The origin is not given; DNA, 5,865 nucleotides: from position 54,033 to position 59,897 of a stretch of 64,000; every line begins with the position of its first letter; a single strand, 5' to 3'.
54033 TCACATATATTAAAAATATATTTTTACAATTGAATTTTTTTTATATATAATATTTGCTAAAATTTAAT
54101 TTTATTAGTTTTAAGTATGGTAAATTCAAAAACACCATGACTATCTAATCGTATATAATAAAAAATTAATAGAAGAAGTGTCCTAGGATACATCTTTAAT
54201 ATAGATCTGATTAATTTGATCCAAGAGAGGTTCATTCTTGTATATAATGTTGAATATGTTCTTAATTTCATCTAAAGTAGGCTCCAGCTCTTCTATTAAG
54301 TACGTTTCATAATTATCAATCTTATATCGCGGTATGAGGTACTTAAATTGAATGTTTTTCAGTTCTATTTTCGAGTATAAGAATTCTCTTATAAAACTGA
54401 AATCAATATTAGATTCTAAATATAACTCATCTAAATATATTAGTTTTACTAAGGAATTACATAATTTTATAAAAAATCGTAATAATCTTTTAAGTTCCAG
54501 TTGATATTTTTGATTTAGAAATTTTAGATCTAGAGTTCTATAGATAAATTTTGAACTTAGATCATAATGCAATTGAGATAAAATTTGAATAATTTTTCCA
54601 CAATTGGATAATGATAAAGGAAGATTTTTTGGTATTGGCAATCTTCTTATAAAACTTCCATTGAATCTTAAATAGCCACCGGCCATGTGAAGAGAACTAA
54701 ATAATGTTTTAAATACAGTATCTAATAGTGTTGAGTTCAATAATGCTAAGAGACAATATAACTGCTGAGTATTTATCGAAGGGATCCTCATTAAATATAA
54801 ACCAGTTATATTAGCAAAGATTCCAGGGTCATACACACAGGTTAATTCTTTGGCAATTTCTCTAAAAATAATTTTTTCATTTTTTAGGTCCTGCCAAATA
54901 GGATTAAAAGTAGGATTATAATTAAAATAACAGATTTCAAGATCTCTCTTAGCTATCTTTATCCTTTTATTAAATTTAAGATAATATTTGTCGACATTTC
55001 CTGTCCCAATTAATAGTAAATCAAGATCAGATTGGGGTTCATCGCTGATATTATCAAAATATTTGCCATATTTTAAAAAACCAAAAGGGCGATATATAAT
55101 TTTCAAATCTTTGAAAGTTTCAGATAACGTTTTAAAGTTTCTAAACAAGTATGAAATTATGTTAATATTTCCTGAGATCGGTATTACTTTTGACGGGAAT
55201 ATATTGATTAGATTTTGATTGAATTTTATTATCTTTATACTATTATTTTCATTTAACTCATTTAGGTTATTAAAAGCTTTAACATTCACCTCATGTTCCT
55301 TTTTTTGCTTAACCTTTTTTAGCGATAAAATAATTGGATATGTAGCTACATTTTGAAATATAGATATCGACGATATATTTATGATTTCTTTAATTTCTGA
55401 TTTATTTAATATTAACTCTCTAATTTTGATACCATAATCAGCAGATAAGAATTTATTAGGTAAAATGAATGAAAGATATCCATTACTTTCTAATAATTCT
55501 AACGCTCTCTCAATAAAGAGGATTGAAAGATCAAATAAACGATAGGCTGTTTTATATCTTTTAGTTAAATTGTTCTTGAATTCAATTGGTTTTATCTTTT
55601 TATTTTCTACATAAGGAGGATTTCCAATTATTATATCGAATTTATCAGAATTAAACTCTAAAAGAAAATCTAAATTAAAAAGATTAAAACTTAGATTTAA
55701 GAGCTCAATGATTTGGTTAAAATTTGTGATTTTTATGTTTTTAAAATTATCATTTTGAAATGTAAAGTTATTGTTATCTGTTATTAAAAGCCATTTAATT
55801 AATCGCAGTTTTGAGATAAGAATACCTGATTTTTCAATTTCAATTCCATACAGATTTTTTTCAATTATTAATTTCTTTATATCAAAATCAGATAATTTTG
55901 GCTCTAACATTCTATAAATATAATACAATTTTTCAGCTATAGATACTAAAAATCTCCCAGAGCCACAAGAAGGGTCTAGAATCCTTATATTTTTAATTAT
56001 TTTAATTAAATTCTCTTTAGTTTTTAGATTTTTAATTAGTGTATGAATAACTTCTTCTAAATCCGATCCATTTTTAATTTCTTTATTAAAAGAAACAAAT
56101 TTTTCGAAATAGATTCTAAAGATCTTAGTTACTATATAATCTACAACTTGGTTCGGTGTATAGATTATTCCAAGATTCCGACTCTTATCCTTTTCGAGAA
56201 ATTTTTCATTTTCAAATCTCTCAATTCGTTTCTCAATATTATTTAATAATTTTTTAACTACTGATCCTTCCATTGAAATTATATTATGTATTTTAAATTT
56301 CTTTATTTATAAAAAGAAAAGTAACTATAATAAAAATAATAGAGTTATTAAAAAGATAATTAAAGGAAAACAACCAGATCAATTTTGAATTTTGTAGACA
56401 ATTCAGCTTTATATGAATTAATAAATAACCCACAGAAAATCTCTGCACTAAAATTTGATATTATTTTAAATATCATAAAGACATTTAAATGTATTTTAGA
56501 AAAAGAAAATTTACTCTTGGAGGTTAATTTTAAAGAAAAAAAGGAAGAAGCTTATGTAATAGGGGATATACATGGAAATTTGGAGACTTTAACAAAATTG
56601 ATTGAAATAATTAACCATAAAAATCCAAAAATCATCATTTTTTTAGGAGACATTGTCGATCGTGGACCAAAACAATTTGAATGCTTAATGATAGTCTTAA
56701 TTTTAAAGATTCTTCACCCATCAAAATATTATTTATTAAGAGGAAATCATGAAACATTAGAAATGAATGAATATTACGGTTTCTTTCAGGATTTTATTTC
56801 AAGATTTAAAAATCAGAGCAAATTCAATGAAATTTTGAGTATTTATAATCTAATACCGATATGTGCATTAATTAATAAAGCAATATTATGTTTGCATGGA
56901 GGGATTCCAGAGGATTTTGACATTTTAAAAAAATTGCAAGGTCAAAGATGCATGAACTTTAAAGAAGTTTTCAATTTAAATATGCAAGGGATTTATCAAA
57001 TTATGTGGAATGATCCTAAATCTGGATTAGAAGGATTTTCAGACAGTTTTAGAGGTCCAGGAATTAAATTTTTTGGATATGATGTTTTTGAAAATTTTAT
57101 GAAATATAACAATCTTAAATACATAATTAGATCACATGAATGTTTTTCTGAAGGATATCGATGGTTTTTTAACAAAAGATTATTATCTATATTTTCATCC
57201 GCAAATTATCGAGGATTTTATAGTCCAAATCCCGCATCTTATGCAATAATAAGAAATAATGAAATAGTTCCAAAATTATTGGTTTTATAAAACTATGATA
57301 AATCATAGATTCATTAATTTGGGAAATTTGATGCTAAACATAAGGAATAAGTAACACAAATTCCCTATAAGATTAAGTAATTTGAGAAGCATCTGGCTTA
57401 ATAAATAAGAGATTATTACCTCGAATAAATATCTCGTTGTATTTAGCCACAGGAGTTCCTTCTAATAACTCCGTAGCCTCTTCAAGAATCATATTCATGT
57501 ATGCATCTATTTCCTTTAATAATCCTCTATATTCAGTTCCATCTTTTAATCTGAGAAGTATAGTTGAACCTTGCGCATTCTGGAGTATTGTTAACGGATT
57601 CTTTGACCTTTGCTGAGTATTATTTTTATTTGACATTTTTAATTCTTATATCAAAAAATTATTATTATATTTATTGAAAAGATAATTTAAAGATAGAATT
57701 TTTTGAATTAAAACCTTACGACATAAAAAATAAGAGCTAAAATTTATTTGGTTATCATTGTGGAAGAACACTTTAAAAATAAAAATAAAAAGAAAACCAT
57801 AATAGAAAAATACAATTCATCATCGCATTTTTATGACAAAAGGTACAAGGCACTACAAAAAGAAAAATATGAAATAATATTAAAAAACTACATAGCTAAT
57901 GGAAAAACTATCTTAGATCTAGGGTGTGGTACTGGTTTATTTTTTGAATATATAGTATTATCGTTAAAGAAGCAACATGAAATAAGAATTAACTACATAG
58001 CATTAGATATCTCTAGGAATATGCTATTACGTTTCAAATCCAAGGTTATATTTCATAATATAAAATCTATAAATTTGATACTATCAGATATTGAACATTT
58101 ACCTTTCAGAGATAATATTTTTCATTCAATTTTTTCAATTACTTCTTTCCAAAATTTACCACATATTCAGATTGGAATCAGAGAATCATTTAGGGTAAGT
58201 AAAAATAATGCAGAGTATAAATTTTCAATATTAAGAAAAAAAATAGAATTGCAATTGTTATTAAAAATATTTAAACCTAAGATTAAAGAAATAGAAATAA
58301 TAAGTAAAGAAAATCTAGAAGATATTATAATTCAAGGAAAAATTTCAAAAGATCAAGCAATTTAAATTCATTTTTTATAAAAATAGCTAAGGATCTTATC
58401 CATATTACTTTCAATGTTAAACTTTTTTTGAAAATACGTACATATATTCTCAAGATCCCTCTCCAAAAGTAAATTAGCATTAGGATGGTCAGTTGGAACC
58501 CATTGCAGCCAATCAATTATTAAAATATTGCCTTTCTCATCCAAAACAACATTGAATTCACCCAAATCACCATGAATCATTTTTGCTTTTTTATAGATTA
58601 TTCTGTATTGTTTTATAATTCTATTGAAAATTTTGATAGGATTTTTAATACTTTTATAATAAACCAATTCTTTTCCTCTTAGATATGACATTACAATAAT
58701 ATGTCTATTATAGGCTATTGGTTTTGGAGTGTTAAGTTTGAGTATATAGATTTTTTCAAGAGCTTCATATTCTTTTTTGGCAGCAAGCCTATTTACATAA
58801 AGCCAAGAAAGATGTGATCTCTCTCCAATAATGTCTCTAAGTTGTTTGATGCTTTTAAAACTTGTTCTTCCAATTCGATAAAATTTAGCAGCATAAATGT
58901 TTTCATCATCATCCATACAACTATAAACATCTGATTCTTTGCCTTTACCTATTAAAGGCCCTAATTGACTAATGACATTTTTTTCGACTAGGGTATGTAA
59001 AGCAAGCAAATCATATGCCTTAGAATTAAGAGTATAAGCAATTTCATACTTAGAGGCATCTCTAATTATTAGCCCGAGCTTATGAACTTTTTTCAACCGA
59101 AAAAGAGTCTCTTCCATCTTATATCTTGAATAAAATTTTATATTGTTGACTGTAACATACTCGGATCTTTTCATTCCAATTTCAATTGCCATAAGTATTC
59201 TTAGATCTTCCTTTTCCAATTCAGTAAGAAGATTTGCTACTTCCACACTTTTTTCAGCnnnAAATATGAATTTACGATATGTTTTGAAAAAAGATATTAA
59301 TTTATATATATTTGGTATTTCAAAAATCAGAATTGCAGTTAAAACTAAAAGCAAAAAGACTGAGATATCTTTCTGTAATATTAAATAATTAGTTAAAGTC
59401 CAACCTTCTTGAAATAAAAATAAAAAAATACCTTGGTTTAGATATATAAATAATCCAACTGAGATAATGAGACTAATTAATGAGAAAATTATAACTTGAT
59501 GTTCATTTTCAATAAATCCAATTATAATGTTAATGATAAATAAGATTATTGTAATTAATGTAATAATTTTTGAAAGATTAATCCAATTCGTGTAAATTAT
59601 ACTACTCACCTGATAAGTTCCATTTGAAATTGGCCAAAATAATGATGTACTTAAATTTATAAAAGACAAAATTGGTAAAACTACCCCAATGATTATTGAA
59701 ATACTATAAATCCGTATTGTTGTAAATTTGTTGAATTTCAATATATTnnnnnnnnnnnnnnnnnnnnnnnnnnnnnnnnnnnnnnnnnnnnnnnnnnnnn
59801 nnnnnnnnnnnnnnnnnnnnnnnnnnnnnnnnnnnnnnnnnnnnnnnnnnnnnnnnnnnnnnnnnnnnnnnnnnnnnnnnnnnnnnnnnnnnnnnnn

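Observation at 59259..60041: Candidate gelsolin-like domain fused to a multi-pass membrane region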

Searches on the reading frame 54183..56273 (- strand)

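Call 23: search_protein_families(library=pfam, proteins=[window:54183-56273:-], max_evalue=0.001)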
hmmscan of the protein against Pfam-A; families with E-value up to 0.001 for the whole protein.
window:54183-56273:- (696 aa): 4 families
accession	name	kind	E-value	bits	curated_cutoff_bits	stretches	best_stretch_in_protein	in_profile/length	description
PF07669.17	Eco57I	-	3.2e-32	112.4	25.3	1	139-306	1-171/171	Eco57I restriction-modification methylase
PF02384.22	N6_Mtase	-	4.3e-13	49.7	20.4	1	89-340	41-252/311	N-6 DNA Methylase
PF20473.4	MmeI_Mtase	-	4.7e-12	46.1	27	1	81-270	6-197/259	MmeI, DNA-methyltransferase domain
PF13847.12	Methyltransf_31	-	0.00092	19.4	27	0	94-273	3-113/145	Methyltransferase domain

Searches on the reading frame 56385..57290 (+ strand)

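Call 23: search_protein_families(library=pfam, proteins=[window:56385-57290:+], max_evalue=0.001)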
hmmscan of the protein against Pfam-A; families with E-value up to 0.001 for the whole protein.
window:56385-57290:+ (301 aa): 3 families
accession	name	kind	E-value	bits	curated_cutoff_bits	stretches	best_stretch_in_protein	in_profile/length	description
PF00149.33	Metallophos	-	5.2e-29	102.5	21.5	1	57-252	4-188/191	Calcineurin-like phosphoesterase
PF12850.12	Metallophos_2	-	0.00022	21.7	27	1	57-137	4-60/154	Calcineurin-like phosphoesterase superfamily domain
PF14582.11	Metallophos_3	-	0.00024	21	28.2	1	58-101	10-53/259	Metallophosphoesterase, calcineurin superfamily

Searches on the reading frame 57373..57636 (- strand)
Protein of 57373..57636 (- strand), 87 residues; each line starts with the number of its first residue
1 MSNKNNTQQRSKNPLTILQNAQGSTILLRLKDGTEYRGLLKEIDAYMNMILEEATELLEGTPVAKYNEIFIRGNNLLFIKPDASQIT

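Call 23: search_protein_families(library=pfam, proteins=[window:57373-57636:-], max_evalue=0.001)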
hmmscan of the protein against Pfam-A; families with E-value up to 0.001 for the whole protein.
window:57373-57636:- (87 aa): 1 family
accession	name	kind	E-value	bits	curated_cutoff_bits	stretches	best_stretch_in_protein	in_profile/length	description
PF01423.28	LSM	-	1.1e-20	73.6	23.4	1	17-81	2-66/66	LSM domain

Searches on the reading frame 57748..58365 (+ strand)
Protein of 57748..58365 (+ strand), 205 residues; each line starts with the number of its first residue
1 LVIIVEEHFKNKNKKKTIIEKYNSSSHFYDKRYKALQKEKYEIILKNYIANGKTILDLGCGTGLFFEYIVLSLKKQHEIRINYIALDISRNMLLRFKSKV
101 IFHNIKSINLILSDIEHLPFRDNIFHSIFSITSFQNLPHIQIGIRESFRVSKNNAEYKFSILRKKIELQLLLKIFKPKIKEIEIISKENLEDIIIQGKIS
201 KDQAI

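Call 23: search_protein_families(library=pfam, proteins=[window:57748-58365:+], max_evalue=0.001)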
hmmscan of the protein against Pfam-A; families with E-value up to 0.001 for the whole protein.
window:57748-58365:+ (205 aa): 8 families
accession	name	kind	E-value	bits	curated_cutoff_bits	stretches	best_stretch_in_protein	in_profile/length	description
PF08241.18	Methyltransf_11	-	2e-13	51.2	21.2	1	56-154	1-90/95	Methyltransferase domain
PF13649.12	Methyltransf_25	-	1.9e-12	48.1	27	1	55-153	1-95/97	Methyltransferase domain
PF01209.24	Ubie_methyltran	-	7.5e-11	42.3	20.1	1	47-155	43-147/233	ubiE/COQ5 methyltransferase family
PF13847.12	Methyltransf_31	-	2.6e-10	40.6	27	1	51-160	3-110/145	Methyltransferase domain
PF08242.18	Methyltransf_12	-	3.9e-07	31.2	30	1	56-154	1-95/98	Methyltransferase domain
PF01728.25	FtsJ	-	7.3e-05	23.2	24.1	1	44-141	13-113/181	FtsJ-like methyltransferase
PF13489.12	Methyltransf_23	-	0.00014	22.1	27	1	49-96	20-60/164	Methyltransferase domain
PF10017.15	Methyltransf_33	-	0.00019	21.1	23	1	35-97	48-105/304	Histidine-specific methyltransferase, SAM-dependent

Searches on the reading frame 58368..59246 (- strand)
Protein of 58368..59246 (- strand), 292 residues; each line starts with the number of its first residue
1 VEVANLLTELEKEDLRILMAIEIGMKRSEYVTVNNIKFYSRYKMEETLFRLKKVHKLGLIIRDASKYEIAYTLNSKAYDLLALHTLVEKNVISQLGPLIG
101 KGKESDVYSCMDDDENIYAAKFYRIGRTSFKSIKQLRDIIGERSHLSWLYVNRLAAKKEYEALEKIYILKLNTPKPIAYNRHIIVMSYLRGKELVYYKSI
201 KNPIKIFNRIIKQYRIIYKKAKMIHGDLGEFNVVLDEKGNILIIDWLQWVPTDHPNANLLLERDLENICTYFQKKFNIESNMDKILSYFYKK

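Call 23: search_protein_families(library=pfam, proteins=[window:58368-59246:-], max_evalue=0.001)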
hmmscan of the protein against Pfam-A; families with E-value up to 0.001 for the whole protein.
window:58368-59246:- (292 aa): 4 families
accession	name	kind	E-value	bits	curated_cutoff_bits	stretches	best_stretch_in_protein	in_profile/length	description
PF01163.29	RIO1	-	1.3e-48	165.6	22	1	106-283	1-185/187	RIO domain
PF09202.17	Rio2_N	-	1.4e-19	70.6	27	1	8-89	2-82/82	Rio2, N-terminal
PF00069.31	Pkinase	-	9.2e-07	29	31.7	1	97-246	5-142/263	Protein kinase domain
PF17667.7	Pkinase_fungal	-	0.00034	19.9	24.1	1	181-238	266-323/387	Fungal protein kinase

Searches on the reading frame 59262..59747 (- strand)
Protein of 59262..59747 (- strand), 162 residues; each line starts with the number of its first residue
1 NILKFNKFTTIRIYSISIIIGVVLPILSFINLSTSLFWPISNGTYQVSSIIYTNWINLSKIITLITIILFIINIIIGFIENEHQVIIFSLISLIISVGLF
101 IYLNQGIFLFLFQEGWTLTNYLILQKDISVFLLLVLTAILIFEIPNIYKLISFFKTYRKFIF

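Call 40: search_solved_structures(query=A3, max_evalue=10)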
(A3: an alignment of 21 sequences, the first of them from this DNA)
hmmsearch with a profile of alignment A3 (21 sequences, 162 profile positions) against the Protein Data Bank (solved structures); distinct sequences matched with E-value up to 10: 0.

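Call 45: predict_structure(alignment_id=A3)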
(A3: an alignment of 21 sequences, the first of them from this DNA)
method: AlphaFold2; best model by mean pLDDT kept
length: 162 residues; sequences in the alignment: 21
mean_pLDDT: 88.9   pTM: 0.81
mean pLDDT of the five models: 88.9, 87.4, 86.5, 86.1, 85.1
residues with pLDDT >= 90: 109; 70-90: 46; 50-70: 6; < 50: 1
segments of 3 or more residues with pLDDT < 50: none
pLDDT, mean of each block of 10 residues (from residue 1): 69 91 94 94 91 94 95 93 91 94 85 79 91 93 90 84 62
secondary structure, 60 per line:
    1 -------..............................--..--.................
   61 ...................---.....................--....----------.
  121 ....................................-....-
elements in order: H8-37 E44-48 H49-79 H83-103 H106-109 E120-124 H125-156 H158-161

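Call 47: fold_search(model_id=the predicted structure, library=pdb)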
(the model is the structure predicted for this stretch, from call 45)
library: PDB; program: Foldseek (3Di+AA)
matches with E <= 10: 84; with E <= 0.001: 0
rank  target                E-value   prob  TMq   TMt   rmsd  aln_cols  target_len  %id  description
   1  9z6u_E                8.5e-01  0.35  0.38  0.42   8.2       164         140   12  The structure of TMD with 2 TARPs and 2 CNIHs from all native AMPA receptor subtypes (released 2026-02-04)
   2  6egc                  9.9e-01  0.93  0.65  0.70   4.2       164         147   10  Single-chain version of 2L4HC2_23 (PDB 5J0K) (released 2019-05-29)
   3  8ju5_B                1.0e+00  0.38  0.40  0.14   6.2       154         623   16  Structure of human TRPV4 with antagonist A1 (released 2024-05-08)
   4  8xm6_B                1.3e+00  0.23  0.36  0.23   7.4       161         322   12  Cryo-EM structure of human ZnT1 WT, in the absence of zinc, determined in an outward-facing conformation (released 2024-10-30)
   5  5vrf_A                1.4e+00  0.14  0.29  0.19   8.6       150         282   11  CryoEM Structure of the Zinc Transporter YiiP from helical crystals (released 2018-03-14)
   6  7oca_E                1.4e+00  0.33  0.44  0.45   6.8       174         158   11  Resting state full-length GluA1/A2 heterotertramer in complex with TARP gamma 8 and CNIH2 (released 2021-06-09)
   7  8t1e_A                1.4e+00  0.23  0.37  0.13   8.5       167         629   16  Closed-state cryo-EM structure of full-length human TRPV4 in the presence of 4a-PDD (released 2023-07-05)
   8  8zsb_A                1.6e+00  0.20  0.37  0.24   7.3       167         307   12  Cryo-EM structure of human ZnT1, in the absence of zinc, determined in outward-facing conformation (released 2024-08-21)
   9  8f6h_B                1.8e+00  0.14  0.29  0.22   7.8       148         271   15  Cryo-EM structure of a Zinc-loaded asymmetrical TMD D70A mutant of the YiiP-Fab complex (released 2023-02-08)
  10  7ldd_E                2.4e+00  0.18  0.36  0.42   6.5       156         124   10  native AMPA receptor (released 2021-05-12)
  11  1f1m_A                2.7e+00  0.35  0.50  0.50   5.9       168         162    8  CRYSTAL STRUCTURE OF OUTER SURFACE PROTEIN C (OSPC) (released 2001-04-04)
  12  7n7p_A                2.7e+00  0.08  0.29  0.16  20.2       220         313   12  Cryo-EM structure of human TMEM120A (released 2021-09-01)
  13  7eeb_M                3.0e+00  0.38  0.39  0.52   4.2       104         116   14  Structure of the CatSpermasome (released 2021-07-28)
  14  2lk4_MODEL_1_A        3.0e+00  0.21  0.40  0.46   5.5       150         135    8  Structural and mechanistic insights into the interaction between PAT Pyk2 and Paxillin LD motif (released 2012-10-10)
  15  7xge_E                3.1e+00  0.35  0.49  0.51   6.1       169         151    8  Crystal structure of MCL-1 in complex with computationally designed inhibitor protein (released 2022-07-20)
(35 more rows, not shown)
